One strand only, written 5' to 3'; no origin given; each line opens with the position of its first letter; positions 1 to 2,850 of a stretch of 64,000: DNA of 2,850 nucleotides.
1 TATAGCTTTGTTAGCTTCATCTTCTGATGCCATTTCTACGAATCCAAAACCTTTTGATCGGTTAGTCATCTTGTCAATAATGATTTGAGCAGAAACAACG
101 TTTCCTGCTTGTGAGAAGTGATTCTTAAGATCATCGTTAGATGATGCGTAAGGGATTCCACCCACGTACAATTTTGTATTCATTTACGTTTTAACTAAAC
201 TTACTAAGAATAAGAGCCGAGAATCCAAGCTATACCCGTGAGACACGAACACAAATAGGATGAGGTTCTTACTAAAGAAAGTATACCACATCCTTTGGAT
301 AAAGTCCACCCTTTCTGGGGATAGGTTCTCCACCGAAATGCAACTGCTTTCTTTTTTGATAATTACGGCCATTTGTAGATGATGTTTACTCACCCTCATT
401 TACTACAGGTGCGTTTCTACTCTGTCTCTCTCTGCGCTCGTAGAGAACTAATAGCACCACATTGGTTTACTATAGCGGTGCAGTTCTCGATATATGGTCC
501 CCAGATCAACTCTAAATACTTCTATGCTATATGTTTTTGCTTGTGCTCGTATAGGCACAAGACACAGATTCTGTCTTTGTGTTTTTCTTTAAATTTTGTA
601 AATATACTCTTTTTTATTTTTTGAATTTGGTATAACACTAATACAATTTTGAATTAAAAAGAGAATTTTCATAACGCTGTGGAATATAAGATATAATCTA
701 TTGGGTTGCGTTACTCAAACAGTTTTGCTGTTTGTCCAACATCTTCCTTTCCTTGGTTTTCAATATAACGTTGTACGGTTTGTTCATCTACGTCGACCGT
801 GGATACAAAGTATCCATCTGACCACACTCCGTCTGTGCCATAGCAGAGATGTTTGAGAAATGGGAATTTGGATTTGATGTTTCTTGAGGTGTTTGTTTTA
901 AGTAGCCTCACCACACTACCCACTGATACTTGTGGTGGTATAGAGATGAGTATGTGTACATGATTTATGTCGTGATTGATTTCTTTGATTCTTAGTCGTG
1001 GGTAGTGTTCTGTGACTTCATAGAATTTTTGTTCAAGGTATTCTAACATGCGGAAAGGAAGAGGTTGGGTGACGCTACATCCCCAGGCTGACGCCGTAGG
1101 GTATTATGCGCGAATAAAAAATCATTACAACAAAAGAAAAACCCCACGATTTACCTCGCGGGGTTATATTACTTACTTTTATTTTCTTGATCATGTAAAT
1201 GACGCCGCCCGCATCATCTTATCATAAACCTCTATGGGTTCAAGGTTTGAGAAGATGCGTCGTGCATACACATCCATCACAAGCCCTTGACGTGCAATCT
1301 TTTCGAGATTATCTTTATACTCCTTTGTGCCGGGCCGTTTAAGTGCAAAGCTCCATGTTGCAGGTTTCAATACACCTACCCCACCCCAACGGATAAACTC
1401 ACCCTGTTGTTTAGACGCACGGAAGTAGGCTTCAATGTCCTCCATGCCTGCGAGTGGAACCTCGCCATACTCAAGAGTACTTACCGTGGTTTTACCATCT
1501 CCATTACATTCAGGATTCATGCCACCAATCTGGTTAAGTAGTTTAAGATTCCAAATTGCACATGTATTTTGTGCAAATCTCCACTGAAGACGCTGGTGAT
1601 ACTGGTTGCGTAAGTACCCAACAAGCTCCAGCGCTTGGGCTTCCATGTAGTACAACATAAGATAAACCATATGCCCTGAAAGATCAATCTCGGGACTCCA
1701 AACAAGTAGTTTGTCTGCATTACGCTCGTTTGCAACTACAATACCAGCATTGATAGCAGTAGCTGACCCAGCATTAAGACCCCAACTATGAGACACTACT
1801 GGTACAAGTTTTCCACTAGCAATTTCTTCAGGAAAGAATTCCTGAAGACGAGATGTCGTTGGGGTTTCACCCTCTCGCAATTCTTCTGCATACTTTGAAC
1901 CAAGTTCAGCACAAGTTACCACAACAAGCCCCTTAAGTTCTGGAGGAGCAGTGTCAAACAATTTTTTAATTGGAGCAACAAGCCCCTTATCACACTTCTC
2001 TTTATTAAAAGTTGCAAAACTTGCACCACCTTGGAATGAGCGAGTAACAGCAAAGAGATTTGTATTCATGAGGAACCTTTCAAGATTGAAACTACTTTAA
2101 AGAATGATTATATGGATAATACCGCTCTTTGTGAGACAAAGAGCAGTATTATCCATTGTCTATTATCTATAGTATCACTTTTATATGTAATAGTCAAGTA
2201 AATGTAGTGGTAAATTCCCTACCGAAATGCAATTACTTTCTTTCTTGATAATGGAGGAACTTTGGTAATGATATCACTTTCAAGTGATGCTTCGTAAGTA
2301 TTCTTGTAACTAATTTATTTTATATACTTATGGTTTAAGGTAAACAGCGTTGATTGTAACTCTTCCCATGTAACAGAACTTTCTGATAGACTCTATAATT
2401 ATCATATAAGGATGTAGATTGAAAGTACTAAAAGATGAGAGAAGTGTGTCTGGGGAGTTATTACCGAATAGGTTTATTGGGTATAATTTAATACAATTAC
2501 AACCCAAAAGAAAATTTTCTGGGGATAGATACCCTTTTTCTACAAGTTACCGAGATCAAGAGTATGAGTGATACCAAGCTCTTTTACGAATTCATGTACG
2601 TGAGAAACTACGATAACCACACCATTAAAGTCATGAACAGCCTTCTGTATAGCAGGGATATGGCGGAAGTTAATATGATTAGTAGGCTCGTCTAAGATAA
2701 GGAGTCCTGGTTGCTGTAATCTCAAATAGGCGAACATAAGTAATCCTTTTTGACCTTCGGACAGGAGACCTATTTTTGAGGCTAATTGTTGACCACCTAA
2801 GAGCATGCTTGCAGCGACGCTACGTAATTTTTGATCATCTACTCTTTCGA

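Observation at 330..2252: A ~36-nt element duplicated just upstream of two promoters, flanking the IS200 remnant and the 292-aa gene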

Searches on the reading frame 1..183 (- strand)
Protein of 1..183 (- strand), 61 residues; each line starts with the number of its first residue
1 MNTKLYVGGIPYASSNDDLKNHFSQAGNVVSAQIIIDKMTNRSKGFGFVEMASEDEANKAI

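Call 7: search_protein_families(library=pfam, proteins=[window:1-183:-], max_evalue=0.01)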
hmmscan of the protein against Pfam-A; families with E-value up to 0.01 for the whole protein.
window:1-183:- (61 aa): 1 family
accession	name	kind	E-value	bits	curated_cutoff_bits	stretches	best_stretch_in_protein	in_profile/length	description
PF00076.28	RRM_1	-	6.2e-18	64.9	20.7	1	5-61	1-56/70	RNA recognition motif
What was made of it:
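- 1..183 (-): 5' part of the RRM (RNA recognition motif) protein gene; it runs off the window. call 7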

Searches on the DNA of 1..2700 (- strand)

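Call 39: search_rna_families(source=window, start=1, end=2700, threshold=evalue, max_evalue=5)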
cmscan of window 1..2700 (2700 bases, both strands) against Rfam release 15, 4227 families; matches with E-value up to 5: 6.
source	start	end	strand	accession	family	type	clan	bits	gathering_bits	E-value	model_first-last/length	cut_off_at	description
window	1129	1234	-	RF01771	rnk_leader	Cis-reg; leader;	-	22.8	50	0.84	1-109/109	no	Enterobacteria rnk leader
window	2108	2163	-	RF04352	Plastid-psbA-4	Cis-reg;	CL00153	22.7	56.8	0.97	1-61/61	no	Plastid-psbA-4 3UTR RNA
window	1115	1195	-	RF01770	rimP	Cis-reg; leader;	-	21.8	47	1.8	1-102/102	no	Gammaprotebacteria rimP leader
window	2097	2172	+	RF04146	mir-4742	Gene; miRNA;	-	19.1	85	4.7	1-85/85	no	mir-4742 microRNA precursor family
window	1982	2075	-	RF01643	ceN56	Gene; sRNA;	-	17.7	60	3.3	1-125/125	no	Caenorhabditis sRNA ceN56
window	1400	1490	-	RF02246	Six3os1_1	Gene; lncRNA;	-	15.2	50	3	1-87/87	no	Six3os1 conserved region 1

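Call 42: search_dna_similar(query=window:300-2540:-, collection=plasmids, mode=distant, max_rows=10)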
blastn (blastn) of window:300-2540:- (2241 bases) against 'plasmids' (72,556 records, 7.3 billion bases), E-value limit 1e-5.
No match.

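Call 43: search_dna_similar(query=window:300-2540:-, collection=phages, mode=distant, max_rows=10)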
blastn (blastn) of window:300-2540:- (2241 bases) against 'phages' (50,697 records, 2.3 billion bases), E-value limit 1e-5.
No match.
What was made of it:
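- Tried and rejected: blastn of the whole insertion against plasmids and phages: no match (calls 42, 43).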

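Call 62: search_rna_families(sources=[L032, L035, L010, L004], threshold=gathering)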
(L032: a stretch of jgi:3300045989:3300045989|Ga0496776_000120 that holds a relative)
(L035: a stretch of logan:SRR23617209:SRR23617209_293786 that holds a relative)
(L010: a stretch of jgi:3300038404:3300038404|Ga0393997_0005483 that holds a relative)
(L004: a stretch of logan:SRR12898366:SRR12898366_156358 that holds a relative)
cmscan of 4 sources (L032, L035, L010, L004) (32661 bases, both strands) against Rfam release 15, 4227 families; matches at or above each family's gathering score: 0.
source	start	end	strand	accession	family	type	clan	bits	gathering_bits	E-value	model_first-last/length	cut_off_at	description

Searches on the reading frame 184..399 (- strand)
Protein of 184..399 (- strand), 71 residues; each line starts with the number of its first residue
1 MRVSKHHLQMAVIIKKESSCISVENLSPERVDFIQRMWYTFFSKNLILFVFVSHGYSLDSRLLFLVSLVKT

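Call 7: search_protein_families(library=pfam, proteins=[window:184-399:-], max_evalue=0.01)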
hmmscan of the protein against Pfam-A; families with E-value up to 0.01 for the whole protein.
window:184-399:- (71 aa): 0 families

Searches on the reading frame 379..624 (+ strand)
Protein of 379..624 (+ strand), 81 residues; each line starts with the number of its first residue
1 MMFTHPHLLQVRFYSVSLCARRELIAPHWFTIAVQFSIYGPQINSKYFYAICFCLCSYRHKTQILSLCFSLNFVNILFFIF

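Call 7: search_protein_families(library=pfam, proteins=[window:379-624:+], max_evalue=0.01)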
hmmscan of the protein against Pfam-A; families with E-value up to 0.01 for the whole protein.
window:379-624:+ (81 aa): 0 families

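Call 74: search_protein_families(library=pfam, proteins=[window:379-621:+], max_evalue=1)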
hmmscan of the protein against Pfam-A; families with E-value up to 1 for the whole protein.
seq(81 aa): 0 families

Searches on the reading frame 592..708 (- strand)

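Call 74: search_protein_families(library=pfam, proteins=[window:592-708:-], max_evalue=1)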
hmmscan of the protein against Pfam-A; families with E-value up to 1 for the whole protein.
seq(39 aa): 1 family
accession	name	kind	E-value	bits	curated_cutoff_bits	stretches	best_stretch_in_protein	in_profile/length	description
PF16209.10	PhoLip_ATPase_N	-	0.044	13.9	29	1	2-35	31-64/67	Phospholipid-translocating ATPase N-terminal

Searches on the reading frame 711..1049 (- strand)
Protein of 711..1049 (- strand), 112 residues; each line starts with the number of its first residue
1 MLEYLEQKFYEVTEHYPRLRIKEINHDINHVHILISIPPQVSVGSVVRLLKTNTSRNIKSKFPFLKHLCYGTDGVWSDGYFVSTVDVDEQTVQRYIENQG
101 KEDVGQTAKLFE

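Call 7: search_protein_families(library=pfam, proteins=[window:711-1049:-], max_evalue=0.01)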
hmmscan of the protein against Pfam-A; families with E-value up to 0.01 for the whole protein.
window:711-1049:- (112 aa): 1 family
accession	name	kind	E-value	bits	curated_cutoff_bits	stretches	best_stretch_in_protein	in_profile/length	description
PF01797.21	Y1_Tnp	-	7.9e-23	81.3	23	1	3-99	26-121/121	Transposase IS200 like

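Call 44: find_homologous_proteins(query=window:711-1049:-, max_evalue=1e-20)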
Query window:711-1049:- (112 aa): 1020 proteins with E <= 1e-20 among 1066 candidates; the best 120 are listed.
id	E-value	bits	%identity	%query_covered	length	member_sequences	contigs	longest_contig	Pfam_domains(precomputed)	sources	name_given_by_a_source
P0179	1.6e-69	249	100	100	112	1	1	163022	PF01797.22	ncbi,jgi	ncbi:MAG: hypothetical protein RI935_8 [Candidatus Parcubacteria bacterium]|jgi:putative transposase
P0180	5.2e-60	218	88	100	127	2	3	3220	PF01797.22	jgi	jgi:putative transposase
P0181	2.5e-59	216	86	100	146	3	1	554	PF01797.22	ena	-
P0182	4.1e-59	215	88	97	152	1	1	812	PF01797.22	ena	-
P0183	8.0e-59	214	85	100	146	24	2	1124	PF01797.22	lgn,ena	-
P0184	1.5e-58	213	85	100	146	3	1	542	PF01797.22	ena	-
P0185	3.6e-58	212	82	100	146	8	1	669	PF01797.22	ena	-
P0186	4.7e-58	212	88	97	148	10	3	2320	PF01797.22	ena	-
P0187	7.2e-58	211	83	100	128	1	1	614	PF01797.22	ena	-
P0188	1.3e-57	210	85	97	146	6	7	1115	PF01797.22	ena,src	-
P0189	1.1e-56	207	83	97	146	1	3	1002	PF01797.22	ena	-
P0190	1.6e-56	207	85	96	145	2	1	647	PF01797.22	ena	-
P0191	4.7e-56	205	82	100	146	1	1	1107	PF01797.22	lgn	-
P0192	5.2e-56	205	83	100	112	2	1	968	PF01797.22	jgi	jgi:putative transposase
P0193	5.4e-56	205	84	97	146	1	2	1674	PF01797.22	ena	-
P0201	1.3e-54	201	82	97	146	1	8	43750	PF01797.22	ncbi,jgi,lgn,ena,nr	ncbi:TPA: IS200/IS605 family transposase [Candidatus Nomurabacteria bacterium]|nr:IS200/IS605 family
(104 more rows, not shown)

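Call 45: find_encoding_contigs(protein=P0180, flank=3000, max_places=4)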
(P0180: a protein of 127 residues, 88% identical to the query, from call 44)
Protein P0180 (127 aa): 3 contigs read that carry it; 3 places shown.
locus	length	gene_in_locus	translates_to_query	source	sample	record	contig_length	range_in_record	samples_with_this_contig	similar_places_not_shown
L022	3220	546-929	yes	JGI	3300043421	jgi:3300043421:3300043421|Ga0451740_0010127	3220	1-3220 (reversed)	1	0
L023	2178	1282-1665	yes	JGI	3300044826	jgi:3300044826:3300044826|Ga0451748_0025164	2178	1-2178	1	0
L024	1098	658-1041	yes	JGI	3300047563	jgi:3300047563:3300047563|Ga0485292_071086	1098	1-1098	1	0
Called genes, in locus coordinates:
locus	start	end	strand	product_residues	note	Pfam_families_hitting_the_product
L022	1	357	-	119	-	?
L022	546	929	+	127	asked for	PF01797:Y1_Tnp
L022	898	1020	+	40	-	-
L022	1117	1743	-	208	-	PF09335:VTT_dom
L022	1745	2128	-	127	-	-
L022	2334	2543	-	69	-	-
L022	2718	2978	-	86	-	-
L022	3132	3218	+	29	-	?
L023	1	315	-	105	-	?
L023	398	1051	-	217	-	PF03734:YkuD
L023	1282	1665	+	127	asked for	PF01797:Y1_Tnp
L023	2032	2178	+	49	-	?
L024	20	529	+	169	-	PF00702:Hydrolase (weak)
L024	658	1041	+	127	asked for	PF01797:Y1_Tnp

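Call 46: find_encoding_contigs(protein=P0201, flank=2500, max_places=8)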
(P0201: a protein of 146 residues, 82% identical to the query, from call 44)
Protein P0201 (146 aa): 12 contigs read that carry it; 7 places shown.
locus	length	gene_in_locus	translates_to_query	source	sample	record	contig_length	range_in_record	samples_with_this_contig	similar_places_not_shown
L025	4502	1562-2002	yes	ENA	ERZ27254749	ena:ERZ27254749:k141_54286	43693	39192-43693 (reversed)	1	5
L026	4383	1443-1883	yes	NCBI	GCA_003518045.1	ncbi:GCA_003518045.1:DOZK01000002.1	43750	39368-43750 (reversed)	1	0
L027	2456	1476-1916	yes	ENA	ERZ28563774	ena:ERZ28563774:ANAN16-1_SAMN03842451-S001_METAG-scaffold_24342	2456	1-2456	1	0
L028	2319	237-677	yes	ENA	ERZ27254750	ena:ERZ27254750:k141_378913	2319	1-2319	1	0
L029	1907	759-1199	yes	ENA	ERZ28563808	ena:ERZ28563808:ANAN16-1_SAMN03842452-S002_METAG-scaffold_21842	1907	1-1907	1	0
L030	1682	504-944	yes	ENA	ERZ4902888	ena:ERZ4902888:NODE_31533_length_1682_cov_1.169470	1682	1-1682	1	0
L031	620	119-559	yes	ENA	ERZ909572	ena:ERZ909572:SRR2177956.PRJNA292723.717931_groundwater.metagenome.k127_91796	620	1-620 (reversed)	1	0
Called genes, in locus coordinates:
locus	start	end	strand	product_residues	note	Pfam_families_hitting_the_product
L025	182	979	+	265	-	PF01209:Ubie_methyltran, PF13489:Methyltransf_23, PF05175:MTS, PF08241:Methyltransf_11, PF08242:Methyltransf_12, PF13649:Methyltransf_25, PF13847:Methyltransf_31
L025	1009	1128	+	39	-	-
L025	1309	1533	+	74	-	-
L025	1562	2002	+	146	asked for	PF01797:Y1_Tnp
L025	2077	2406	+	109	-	-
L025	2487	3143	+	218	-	PF13462:Thioredoxin_4, PF01323:DSBA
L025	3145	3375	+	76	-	-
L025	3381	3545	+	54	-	-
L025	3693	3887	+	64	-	-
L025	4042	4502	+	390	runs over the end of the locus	PF01926:MMR_HSR1, PF02421:FeoB_N, PF06071:YchF-GTPase_C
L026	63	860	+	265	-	PF01209:Ubie_methyltran, PF13489:Methyltransf_23, PF05175:MTS, PF08241:Methyltransf_11, PF08242:Methyltransf_12, PF13649:Methyltransf_25, PF13847:Methyltransf_31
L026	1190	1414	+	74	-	-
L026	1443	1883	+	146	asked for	PF01797:Y1_Tnp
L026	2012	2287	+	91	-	-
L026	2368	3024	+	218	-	PF13462:Thioredoxin_4, PF01323:DSBA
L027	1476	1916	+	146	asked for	PF01797:Y1_Tnp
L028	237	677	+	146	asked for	PF01797:Y1_Tnp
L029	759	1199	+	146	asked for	PF01797:Y1_Tnp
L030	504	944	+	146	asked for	PF01797:Y1_Tnp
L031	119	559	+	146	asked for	PF01797:Y1_Tnp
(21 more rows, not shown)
